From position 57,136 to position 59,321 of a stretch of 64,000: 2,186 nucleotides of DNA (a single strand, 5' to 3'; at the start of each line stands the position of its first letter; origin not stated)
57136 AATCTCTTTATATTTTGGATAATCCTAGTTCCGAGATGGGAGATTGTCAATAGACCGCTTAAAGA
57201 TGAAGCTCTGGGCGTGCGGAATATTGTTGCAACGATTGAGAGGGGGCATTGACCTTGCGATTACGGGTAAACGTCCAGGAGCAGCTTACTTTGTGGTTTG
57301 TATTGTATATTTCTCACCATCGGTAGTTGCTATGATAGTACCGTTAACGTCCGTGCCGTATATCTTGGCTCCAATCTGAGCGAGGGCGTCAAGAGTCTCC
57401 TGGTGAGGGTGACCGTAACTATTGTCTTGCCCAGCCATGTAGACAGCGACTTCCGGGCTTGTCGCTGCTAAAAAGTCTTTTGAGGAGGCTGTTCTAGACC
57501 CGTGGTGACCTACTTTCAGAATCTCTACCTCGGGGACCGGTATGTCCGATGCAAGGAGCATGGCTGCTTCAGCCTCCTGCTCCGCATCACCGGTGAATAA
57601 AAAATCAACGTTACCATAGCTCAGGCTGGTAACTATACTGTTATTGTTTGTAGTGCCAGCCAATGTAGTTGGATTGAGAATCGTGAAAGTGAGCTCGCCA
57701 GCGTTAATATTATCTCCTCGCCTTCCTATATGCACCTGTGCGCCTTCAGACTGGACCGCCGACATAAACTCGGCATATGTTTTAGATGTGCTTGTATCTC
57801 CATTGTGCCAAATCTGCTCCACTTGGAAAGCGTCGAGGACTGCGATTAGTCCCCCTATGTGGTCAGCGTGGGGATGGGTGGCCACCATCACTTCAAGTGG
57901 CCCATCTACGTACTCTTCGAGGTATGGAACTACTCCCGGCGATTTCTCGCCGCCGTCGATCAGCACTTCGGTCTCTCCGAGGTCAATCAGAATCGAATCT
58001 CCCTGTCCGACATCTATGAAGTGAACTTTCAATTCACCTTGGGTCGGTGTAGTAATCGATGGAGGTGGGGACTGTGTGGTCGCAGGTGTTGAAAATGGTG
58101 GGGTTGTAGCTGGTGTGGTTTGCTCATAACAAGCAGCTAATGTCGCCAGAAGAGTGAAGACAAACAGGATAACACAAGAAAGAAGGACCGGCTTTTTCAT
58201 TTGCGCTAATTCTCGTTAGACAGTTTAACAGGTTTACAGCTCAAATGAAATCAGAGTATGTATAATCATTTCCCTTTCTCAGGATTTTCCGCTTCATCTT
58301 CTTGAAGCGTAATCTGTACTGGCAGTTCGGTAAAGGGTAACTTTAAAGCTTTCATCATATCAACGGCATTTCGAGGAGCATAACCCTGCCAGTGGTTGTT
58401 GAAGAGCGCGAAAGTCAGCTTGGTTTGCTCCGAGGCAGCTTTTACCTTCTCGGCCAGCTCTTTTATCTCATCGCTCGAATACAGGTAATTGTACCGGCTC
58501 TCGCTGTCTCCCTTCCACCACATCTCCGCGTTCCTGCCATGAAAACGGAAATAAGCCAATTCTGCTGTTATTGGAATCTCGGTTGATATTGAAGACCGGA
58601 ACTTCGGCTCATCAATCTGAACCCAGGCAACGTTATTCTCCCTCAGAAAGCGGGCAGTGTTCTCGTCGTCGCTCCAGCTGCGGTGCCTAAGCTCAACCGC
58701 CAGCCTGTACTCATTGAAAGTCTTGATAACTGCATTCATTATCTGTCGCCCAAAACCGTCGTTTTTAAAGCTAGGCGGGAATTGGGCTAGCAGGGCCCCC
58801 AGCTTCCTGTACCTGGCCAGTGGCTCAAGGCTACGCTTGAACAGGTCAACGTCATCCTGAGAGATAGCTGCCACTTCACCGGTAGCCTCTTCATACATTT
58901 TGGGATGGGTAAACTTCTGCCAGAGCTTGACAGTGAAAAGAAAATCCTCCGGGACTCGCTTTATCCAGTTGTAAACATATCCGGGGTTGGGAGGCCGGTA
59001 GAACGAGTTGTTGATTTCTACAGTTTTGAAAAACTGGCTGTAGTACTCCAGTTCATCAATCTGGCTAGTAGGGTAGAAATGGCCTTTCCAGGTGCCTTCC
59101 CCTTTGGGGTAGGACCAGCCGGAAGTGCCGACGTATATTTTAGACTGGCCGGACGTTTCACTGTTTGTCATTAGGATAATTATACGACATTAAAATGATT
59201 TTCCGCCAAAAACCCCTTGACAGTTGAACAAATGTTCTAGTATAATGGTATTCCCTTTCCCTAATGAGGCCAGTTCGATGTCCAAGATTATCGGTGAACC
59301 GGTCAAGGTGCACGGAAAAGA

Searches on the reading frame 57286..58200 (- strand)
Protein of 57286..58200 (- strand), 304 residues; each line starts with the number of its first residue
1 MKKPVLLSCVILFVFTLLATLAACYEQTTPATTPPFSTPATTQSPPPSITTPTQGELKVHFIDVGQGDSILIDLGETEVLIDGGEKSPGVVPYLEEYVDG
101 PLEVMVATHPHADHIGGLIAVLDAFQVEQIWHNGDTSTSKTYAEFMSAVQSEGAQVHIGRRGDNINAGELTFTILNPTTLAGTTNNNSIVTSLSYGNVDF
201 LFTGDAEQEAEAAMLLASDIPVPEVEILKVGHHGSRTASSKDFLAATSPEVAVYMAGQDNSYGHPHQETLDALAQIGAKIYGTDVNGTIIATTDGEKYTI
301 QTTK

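Call 54: search_protein_families(library=pfam, proteins=[window:57286-58200:-], max_evalue=0.00001)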
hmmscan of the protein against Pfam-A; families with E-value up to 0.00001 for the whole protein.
window:57286-58200:- (304 aa): 1 family
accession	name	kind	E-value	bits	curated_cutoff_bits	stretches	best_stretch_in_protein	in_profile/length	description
PF00753.33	Lactamase_B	-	2.1e-21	77.2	22.7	1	63-257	2-195/196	Metallo-beta-lactamase superfamily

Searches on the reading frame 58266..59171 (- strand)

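Call 54: search_protein_families(library=pfam, proteins=[window:58266-59171:-], max_evalue=0.00001)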
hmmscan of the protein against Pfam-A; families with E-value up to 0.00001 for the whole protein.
window:58266-59171:- (301 aa): 1 family
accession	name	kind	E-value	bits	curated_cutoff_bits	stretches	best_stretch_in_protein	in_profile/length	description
PF01904.24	DUF72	-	2.4e-61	208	25.3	1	36-274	6-216/217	Protein of unknown function DUF72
